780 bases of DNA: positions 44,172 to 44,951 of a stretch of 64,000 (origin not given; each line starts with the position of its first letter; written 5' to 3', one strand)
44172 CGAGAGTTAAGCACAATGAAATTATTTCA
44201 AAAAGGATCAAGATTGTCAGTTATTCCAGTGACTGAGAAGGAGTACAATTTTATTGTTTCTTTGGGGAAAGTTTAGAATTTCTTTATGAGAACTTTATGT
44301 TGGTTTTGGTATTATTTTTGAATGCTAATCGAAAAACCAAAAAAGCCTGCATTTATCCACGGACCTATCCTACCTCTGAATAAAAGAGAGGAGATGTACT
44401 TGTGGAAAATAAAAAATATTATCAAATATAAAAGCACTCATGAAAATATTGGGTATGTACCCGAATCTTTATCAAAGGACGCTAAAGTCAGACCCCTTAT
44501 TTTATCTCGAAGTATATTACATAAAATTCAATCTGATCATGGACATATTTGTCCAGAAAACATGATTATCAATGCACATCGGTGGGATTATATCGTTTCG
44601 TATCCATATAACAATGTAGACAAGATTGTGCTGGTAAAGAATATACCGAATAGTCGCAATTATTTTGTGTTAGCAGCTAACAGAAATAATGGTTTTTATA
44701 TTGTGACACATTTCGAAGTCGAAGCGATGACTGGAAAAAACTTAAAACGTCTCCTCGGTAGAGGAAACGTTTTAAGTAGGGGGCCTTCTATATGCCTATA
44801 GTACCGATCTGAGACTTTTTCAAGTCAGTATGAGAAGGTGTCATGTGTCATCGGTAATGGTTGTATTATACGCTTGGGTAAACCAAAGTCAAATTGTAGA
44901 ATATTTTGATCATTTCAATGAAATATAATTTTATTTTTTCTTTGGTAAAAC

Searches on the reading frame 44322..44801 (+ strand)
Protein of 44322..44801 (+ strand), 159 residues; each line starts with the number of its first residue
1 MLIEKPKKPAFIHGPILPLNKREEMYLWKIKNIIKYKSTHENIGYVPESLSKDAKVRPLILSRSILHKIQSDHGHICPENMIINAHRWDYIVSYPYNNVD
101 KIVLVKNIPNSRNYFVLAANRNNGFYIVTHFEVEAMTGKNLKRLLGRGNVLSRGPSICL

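Call 4: search_protein_families(library=pfam, proteins=[window:44322-44801:+], max_evalue=1)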
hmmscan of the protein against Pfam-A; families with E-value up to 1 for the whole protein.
window:44322-44801:+ (159 aa): 0 families

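Call 14: search_protein_families(library=ncbifam, proteins=[window:44322-44801:+], max_evalue=1)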
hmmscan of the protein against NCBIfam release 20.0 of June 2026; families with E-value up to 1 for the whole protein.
window:44322-44801:+ (159 aa): 1 family
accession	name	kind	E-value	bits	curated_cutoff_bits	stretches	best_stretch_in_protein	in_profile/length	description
NF005552.0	PRK07213.1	equivalog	0.03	13.2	294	1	87-157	234-300/382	chlorohydrolase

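Call 34: find_homologous_proteins(query=window:44322-44798:+)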
Query window:44322-44798:+ (159 aa): 35 proteins with E <= 0.001 among 46 candidates.
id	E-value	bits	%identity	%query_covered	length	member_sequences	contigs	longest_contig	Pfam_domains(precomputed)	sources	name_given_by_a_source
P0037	2.4e-102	358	100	100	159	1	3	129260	-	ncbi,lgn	-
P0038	4.2e-92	325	90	100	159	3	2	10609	-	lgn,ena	-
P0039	1.3e-85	303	83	100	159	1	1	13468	-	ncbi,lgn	-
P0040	1.5e-76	274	77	100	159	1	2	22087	-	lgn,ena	-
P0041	2.0e-68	248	72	100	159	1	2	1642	-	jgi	jgi:hypothetical protein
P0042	8.3e-68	246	71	98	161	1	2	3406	-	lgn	-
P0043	1.9e-65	238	69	100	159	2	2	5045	-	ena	-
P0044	4.1e-65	237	69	100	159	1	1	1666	-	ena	-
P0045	3.9e-62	227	65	100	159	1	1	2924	-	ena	-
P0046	1.1e-57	213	73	85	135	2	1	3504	-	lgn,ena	-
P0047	7.4e-55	203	59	98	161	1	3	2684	-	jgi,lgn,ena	-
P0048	8.1e-55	203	58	100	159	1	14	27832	-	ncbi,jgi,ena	jgi:hypothetical protein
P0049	8.6e-54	200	58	98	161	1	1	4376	-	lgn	-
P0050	1.1e-53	200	60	98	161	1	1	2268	-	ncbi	-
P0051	7.7e-53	197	58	97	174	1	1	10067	-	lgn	-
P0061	8.4e-46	174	54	96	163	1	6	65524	-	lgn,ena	-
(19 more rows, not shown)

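Call 35: find_encoding_contigs(protein=P0061, flank=3000, max_places=3)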
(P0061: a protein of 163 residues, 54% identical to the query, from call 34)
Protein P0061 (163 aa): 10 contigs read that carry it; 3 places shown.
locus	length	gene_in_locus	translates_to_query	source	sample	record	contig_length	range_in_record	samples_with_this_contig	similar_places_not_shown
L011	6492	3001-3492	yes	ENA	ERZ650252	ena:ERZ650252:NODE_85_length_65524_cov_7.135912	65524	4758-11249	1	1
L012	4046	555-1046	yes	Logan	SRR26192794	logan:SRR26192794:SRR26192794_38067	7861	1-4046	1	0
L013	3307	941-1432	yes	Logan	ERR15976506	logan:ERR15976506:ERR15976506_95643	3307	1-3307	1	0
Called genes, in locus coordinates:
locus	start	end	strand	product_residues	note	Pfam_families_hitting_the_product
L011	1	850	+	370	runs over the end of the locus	PF00226:DnaJ, PF01556:DnaJ_C, PF00684:DnaJ_CXXCXGXG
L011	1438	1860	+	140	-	-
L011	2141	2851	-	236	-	PF05724:TPMT (weak), PF13489:Methyltransf_23, PF02353:CMAS (weak), PF13847:Methyltransf_31, PF08241:Methyltransf_11, PF08242:Methyltransf_12, PF13649:Methyltransf_25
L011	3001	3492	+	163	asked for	-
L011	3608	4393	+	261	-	PF22435:MRM3-like_sub_bind, PF00588:SpoU_methylase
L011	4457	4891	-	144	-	-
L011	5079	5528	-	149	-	-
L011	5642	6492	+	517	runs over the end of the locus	PF02511:Thy1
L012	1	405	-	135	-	?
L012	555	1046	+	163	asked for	-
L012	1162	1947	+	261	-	PF22435:MRM3-like_sub_bind, PF00588:SpoU_methylase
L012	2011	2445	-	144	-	-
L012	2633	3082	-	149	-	-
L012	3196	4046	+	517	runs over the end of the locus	PF02511:Thy1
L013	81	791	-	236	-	PF05724:TPMT (weak), PF13489:Methyltransf_23, PF02353:CMAS (weak), PF13847:Methyltransf_31, PF08241:Methyltransf_11, PF08242:Methyltransf_12, PF13649:Methyltransf_25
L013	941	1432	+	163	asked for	-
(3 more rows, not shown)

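Call 36: find_encoding_contigs(protein=P0048, flank=3000, max_places=3)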
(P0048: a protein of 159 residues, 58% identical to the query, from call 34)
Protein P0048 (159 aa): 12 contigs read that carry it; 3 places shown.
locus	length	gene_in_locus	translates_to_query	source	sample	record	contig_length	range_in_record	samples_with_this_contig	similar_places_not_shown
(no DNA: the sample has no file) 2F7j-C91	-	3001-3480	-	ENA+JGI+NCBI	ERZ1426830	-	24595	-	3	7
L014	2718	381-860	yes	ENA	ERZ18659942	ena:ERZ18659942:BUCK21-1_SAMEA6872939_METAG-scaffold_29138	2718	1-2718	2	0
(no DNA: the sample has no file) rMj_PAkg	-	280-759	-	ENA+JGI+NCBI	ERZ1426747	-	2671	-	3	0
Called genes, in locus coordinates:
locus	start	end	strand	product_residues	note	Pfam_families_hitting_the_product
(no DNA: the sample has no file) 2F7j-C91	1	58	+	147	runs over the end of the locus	PF00828:Ribosomal_L27A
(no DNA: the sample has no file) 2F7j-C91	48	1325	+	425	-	PF00344:SecY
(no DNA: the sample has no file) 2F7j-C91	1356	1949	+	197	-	PF00406:ADK, PF13207:AAA_17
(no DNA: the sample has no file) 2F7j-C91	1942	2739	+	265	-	PF00557:Peptidase_M24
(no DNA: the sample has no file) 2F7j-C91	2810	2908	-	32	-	-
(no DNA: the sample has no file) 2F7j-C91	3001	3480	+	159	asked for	-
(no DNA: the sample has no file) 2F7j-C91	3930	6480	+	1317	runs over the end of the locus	PF12951:PATR (weak)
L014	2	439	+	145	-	?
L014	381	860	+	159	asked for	-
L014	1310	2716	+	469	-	?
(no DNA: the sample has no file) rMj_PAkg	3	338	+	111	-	?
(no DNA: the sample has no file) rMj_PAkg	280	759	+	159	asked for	-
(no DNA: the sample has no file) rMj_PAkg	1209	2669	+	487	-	?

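Call 37: find_encoding_contigs(protein=P0040, flank=3000, max_places=2)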
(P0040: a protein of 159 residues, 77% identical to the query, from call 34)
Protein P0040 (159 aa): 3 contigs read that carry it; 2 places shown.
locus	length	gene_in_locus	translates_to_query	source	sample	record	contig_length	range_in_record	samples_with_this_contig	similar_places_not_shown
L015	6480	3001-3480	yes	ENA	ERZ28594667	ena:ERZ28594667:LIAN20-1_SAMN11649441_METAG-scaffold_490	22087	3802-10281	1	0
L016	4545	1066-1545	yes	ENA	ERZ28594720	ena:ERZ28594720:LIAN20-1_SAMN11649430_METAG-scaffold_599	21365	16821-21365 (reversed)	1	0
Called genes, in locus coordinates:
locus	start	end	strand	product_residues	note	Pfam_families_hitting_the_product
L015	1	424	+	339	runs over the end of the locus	-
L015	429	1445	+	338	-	PF01207:Dus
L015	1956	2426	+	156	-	-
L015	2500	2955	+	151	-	PF01878:EVE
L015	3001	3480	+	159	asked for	-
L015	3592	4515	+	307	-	PF05496:RuvB_N, PF13177:DNA_pol3_delta2 (weak), PF13173:AAA_14 (weak), PF13401:AAA_22 (faint), PF00004:AAA, PF13177:DNA_pol3_delta2, PF22608:DNAX_ATPase_lid (weak)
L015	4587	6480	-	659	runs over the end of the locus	PF00753:Lactamase_B, PF12706:Lactamase_B_2 (weak), PF22505:RNase_J_b_CASP, PF17770:RNase_J_C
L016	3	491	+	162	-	?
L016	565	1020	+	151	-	PF01878:EVE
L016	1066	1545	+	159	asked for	-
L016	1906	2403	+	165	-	PF22608:DNAX_ATPase_lid (weak)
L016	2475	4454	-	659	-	PF00753:Lactamase_B, PF12706:Lactamase_B_2 (weak), PF22505:RNase_J_b_CASP, PF17770:RNase_J_C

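Call 63: predict_structure(alignment_id=A4)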
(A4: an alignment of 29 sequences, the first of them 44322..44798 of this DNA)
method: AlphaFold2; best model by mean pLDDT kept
length: 159 residues; sequences in the alignment: 29
mean_pLDDT: 82.3   pTM: 0.78
mean pLDDT of the five models: 82.3, 80.9, 80.6, 79.4, 79.3
residues with pLDDT >= 90: 76; 70-90: 47; 50-70: 27; < 50: 9
segments of 3 or more residues with pLDDT < 50: 153-159
pLDDT, mean of each block of 10 residues (from residue 1): 53 80 96 96 90 89 94 89 93 83 89 89 92 76 62 42
secondary structure, 60 per line:
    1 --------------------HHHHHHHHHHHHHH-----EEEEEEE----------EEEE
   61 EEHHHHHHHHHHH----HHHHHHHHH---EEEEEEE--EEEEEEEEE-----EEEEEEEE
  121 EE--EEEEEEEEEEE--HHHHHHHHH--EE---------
elements in order: H21-34 E40-46 E57-62 H63-73 H78-86 E90-96 E99-107 E113-122 E125-135 H138-146

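Call 68: fold_search(model_id=the predicted structure, library=pdb)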
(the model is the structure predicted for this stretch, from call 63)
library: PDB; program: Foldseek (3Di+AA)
matches with E <= 10: 1107; with E <= 0.001: 0
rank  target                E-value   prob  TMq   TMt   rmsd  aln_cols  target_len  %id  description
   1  5tph_B                9.6e-03  0.54  0.28  0.34  13.8       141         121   14  Crystal structure of a de novo designed protein homodimer with curved beta-sheet (released 2017-01-25)
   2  6w3f_A                1.1e-02  0.41  0.22  0.28  11.5       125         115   12  Rd1NTF2_05_I64F_A80G_T94P_D101K_L106W (released 2020-04-15)
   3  5u35_B                1.3e-02  0.54  0.27  0.34  12.3       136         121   12  Crystal structure of a de novo designed protein with curved beta-sheet (released 2017-01-25)
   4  6w3f_B                1.8e-02  0.41  0.24  0.30  11.3       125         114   12  Rd1NTF2_05_I64F_A80G_T94P_D101K_L106W (released 2020-04-15)
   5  5u35_A                2.0e-02  0.30  0.24  0.28  12.7       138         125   12  Crystal structure of a de novo designed protein with curved beta-sheet (released 2017-01-25)
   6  5tph_A                3.2e-02  0.30  0.25  0.30  12.7       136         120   11  Crystal structure of a de novo designed protein homodimer with curved beta-sheet (released 2017-01-25)
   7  5ig5_F                4.3e-02  0.18  0.23  0.24  14.0       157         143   12  Crystal structure of N. vectensis CaMKII-B hub at pH 4.2 (released 2016-03-23)
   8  6of8_F                6.7e-02  0.11  0.17  0.20  14.0       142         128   10  Structure of Thr354Asn, Glu355Gln, Thr412Asn, Ile414Met, Ile464His, and Phe467Met mutant human CamKII-alpha hub domain (released 2019-04-17)
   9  2r4i_B                7.1e-02  0.18  0.23  0.29  12.7       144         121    6  CRYSTAL STRUCTURE OF A NTF2-LIKE PROTEIN (CHU_1428) FROM CYTOPHAGA HUTCHINSONII ATCC 33406 AT 1.60 A RESOLUTION (released 2007-10-02)
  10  6d63_L                7.6e-02  0.44  0.23  0.28   6.0        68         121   12  The structure of AtzH: a little known member of the atrazine breakdown pathway (released 2018-11-14)
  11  2r4i_C                7.6e-02  0.21  0.25  0.30  11.2       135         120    7  CRYSTAL STRUCTURE OF A NTF2-LIKE PROTEIN (CHU_1428) FROM CYTOPHAGA HUTCHINSONII ATCC 33406 AT 1.60 A RESOLUTION (released 2007-10-02)
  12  1hkx_A                7.6e-02  0.13  0.21  0.23  13.1       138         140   10  Crystal structure of calcium/calmodulin-dependent protein kinase (released 2003-06-02)
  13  8uso_B                7.6e-02  0.12  0.21  0.09  15.2       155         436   11  Full-length human CaMKII delta holoenzyme (released 2024-03-27)
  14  5ig5_A                8.6e-02  0.12  0.21  0.24  13.8       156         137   11  Crystal structure of N. vectensis CaMKII-B hub at pH 4.2 (released 2016-03-23)
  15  1hkx_E                9.2e-02  0.13  0.21  0.23  13.0       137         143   12  Crystal structure of calcium/calmodulin-dependent protein kinase (released 2003-06-02)
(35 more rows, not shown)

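Call 81: search_protein_families(library=padloc, proteins=[window:44322-44798:+], max_evalue=0.1)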
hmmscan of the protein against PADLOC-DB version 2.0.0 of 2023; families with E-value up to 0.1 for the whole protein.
window:44322-44798:+ (159 aa): 0 families

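Call 83: search_protein_families(library=pfam, alignment_id=A4, max_evalue=1)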
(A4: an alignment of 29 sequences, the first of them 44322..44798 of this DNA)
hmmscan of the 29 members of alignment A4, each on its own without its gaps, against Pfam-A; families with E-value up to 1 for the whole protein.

A. member 1, window:44322-44798:+ (159 aa): 0 families

B. families by the number of members that match (of 29 scanned): 23 families
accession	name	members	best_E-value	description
PF18810.6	PBECR2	16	0.00032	phage-Barnase-EndoU-ColicinE5/D-RelE like nuclease2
PF01250.22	Ribosomal_S6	3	0.11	Ribosomal protein S6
PF12381.14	Peptidase_C3G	2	0.0093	Tungro spherical virus-type peptidase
PF18812.6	PBECR3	2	0.067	phage-Barnase-EndoU-ColicinE5/D-RelE like nuclease3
PF04073.20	tRNA_edit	2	0.14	Aminoacyl-tRNA editing domain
PF18218.6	Spa1_C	1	0.0015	Lantibiotic immunity protein Spa1 C-terminal domain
PF22714.1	SNaCT8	1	0.0093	Short NACHT-associated C-Terminal domain, family 8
PF01763.21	Herpes_UL6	1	0.023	Herpesvirus UL6 like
PF25634.1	PFV_capsid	1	0.029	Pyrobaculum filamentous virus capsid protein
PF04473.18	DUF553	1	0.042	Transglutaminase-like domain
PF18539.7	DUF5625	1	0.048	Domain of unknown function (DUF5625)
PF06123.17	CreD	1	0.049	Inner membrane protein CreD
PF22182.2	DUF6945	1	0.058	Domain of unknown function (DUF6945)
PF04864.19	Alliinase_C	1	0.064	Allinase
PF14629.12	ORC4_C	1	0.084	Origin recognition complex (ORC) subunit 4 C-terminus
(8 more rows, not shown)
